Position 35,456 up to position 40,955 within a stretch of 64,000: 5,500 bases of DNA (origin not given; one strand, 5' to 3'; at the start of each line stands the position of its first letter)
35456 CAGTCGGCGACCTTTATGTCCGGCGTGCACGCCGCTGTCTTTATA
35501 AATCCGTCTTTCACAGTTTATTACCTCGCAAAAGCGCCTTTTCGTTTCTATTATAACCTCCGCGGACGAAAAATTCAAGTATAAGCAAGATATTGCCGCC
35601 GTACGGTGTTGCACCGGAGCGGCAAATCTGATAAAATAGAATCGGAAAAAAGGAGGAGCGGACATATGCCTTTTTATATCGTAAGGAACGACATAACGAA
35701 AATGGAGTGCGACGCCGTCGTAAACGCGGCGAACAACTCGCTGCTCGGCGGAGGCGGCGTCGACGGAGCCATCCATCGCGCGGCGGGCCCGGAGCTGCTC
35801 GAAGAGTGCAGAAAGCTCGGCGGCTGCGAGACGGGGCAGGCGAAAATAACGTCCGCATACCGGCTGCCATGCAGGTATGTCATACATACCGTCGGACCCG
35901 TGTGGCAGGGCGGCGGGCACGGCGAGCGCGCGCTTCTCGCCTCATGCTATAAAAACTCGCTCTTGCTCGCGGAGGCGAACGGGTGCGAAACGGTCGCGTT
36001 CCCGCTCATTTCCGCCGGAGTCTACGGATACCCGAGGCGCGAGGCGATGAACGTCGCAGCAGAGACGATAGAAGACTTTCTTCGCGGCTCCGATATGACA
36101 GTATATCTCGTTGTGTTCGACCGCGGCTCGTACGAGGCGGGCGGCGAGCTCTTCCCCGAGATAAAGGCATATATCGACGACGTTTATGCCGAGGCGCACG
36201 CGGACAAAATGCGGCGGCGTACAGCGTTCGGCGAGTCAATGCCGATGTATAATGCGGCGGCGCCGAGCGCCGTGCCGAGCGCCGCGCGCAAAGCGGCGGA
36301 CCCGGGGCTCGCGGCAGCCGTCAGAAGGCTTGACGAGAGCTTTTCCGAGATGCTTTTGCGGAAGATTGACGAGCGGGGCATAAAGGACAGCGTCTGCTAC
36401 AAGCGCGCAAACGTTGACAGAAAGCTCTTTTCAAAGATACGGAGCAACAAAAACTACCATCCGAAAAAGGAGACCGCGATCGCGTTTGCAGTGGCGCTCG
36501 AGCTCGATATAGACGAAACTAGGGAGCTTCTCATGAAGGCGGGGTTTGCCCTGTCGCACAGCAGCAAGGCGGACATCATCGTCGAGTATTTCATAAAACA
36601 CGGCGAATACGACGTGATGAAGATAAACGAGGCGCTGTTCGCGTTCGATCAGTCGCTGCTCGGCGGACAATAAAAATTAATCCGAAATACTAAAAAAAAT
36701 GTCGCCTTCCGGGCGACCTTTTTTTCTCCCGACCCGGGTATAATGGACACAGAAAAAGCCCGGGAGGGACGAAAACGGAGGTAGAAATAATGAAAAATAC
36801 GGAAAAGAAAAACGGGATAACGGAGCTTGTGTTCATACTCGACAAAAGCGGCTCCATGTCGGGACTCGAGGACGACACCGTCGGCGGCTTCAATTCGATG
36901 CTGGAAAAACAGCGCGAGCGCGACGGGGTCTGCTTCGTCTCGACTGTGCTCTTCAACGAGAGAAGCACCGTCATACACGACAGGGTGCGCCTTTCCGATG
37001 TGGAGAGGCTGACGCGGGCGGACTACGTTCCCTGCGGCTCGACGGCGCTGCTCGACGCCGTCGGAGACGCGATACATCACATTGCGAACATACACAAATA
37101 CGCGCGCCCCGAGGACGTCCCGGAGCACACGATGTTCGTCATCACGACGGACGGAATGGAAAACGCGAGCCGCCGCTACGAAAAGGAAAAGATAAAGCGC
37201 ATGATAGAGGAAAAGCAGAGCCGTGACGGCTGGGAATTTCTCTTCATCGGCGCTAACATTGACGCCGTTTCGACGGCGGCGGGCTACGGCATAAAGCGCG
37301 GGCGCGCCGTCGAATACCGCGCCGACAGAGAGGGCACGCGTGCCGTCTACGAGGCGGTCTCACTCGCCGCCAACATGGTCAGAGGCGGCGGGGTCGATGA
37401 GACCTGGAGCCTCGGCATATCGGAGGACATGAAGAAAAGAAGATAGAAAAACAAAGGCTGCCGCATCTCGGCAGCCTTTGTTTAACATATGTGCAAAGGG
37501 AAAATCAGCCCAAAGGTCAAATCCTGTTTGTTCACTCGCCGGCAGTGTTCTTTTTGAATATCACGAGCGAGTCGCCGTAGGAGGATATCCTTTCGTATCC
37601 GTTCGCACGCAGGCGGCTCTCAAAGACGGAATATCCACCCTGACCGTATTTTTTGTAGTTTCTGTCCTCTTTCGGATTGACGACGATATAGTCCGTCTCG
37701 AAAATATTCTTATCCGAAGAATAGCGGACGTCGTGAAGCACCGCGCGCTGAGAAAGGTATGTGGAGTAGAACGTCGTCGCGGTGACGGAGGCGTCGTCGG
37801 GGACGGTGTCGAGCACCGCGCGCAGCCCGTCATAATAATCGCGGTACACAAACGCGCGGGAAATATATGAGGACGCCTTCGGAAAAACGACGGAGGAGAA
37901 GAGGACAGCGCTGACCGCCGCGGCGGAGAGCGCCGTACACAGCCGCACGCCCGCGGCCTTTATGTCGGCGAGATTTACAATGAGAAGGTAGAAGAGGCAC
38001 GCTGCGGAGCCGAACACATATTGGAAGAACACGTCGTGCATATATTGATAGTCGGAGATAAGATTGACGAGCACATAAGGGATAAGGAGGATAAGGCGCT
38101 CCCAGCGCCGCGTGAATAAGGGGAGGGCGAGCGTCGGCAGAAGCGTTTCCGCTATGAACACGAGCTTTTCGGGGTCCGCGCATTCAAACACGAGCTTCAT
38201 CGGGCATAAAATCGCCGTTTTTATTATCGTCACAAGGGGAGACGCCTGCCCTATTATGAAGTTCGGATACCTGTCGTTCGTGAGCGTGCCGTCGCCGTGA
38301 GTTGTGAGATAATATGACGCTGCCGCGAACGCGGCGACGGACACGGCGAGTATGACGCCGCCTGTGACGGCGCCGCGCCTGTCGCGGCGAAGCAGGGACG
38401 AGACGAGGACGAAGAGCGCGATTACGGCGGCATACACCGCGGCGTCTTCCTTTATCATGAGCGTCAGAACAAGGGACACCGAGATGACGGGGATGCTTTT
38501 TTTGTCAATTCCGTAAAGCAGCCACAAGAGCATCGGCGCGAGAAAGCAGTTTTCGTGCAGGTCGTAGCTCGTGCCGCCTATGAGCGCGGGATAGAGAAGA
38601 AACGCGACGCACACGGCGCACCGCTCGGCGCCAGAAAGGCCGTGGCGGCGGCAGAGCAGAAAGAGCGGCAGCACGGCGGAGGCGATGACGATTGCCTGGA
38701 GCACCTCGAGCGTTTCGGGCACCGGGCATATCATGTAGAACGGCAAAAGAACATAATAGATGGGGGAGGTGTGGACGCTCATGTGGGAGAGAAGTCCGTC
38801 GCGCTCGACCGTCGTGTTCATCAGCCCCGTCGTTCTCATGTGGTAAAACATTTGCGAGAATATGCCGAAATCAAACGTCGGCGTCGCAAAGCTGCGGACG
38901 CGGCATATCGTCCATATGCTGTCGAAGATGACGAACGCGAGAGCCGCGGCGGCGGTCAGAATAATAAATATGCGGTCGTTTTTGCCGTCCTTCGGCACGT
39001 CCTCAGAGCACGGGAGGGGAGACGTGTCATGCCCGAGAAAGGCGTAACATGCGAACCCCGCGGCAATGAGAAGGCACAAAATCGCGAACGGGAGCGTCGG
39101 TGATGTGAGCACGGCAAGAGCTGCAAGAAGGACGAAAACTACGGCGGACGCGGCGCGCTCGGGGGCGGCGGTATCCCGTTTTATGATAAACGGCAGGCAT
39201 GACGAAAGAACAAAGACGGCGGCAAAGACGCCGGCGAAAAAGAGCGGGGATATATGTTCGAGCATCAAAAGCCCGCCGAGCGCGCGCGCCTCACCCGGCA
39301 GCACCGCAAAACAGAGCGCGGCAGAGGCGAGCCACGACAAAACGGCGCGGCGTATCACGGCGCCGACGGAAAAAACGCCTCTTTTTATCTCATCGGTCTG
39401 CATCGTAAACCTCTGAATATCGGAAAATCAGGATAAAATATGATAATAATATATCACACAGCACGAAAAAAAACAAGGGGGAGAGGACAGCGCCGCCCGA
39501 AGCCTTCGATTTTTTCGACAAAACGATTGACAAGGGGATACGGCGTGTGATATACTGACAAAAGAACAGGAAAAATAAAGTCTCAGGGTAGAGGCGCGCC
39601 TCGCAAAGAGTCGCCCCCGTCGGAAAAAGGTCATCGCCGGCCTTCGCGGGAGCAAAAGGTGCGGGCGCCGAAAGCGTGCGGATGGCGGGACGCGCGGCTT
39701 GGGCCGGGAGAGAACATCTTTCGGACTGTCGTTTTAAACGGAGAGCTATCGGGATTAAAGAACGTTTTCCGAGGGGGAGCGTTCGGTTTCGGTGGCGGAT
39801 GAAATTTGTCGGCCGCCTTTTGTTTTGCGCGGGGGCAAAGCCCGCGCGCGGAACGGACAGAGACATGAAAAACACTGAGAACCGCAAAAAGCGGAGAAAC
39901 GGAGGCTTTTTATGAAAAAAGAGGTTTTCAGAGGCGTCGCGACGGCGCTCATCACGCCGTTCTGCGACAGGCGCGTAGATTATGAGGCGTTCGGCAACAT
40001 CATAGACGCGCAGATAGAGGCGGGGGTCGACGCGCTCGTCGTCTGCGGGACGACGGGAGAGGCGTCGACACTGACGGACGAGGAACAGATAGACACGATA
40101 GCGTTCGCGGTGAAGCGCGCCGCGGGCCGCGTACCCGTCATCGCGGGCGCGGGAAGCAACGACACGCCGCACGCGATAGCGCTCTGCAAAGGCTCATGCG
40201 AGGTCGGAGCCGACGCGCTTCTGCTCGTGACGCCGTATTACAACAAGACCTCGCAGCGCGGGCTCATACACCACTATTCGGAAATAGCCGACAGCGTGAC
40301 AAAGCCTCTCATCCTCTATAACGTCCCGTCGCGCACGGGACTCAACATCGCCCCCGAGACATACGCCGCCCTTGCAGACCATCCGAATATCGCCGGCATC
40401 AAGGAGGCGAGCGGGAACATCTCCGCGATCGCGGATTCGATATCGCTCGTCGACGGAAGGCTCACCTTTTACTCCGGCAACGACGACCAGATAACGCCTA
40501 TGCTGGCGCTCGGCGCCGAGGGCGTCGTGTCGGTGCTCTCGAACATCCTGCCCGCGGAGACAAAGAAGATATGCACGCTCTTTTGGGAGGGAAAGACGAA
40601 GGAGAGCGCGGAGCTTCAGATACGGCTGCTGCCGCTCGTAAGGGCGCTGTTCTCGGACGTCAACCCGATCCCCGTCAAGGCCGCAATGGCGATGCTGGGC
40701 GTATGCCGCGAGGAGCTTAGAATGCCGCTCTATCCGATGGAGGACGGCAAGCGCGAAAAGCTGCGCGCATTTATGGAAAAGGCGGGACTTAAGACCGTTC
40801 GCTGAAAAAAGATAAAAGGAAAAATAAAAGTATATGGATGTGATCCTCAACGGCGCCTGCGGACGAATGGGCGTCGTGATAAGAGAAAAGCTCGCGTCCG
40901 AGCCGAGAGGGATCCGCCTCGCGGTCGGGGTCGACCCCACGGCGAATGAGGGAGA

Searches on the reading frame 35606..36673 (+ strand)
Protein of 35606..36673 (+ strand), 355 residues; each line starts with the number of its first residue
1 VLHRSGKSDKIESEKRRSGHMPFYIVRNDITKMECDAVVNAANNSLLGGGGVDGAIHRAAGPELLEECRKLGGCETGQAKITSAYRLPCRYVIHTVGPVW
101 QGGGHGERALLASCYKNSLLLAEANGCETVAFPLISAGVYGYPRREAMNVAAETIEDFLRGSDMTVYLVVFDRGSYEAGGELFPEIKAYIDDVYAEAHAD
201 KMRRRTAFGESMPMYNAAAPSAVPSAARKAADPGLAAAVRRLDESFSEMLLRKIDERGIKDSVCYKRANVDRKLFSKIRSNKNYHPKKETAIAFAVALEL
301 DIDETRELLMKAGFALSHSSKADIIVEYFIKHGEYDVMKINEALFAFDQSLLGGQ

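Call 71: search_protein_families(library=pfam, proteins=[window:35606-36673:+], max_evalue=0.0001)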
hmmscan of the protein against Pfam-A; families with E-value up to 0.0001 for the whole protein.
window:35606-36673:+ (355 aa): 1 family
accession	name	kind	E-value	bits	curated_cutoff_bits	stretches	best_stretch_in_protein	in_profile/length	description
PF01661.27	Macro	-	2.8e-48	163.2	22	1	39-151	1-118/118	Macro domain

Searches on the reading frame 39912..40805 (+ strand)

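Call 71: search_protein_families(library=pfam, proteins=[window:39912-40805:+], max_evalue=0.0001)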
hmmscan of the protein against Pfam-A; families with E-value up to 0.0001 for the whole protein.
window:39912-40805:+ (297 aa): 1 family
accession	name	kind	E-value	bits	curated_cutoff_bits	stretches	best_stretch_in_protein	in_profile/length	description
PF00701.28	DHDPS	-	4.6e-90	301.7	22.1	1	6-290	2-288/289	Dihydrodipicolinate synthetase family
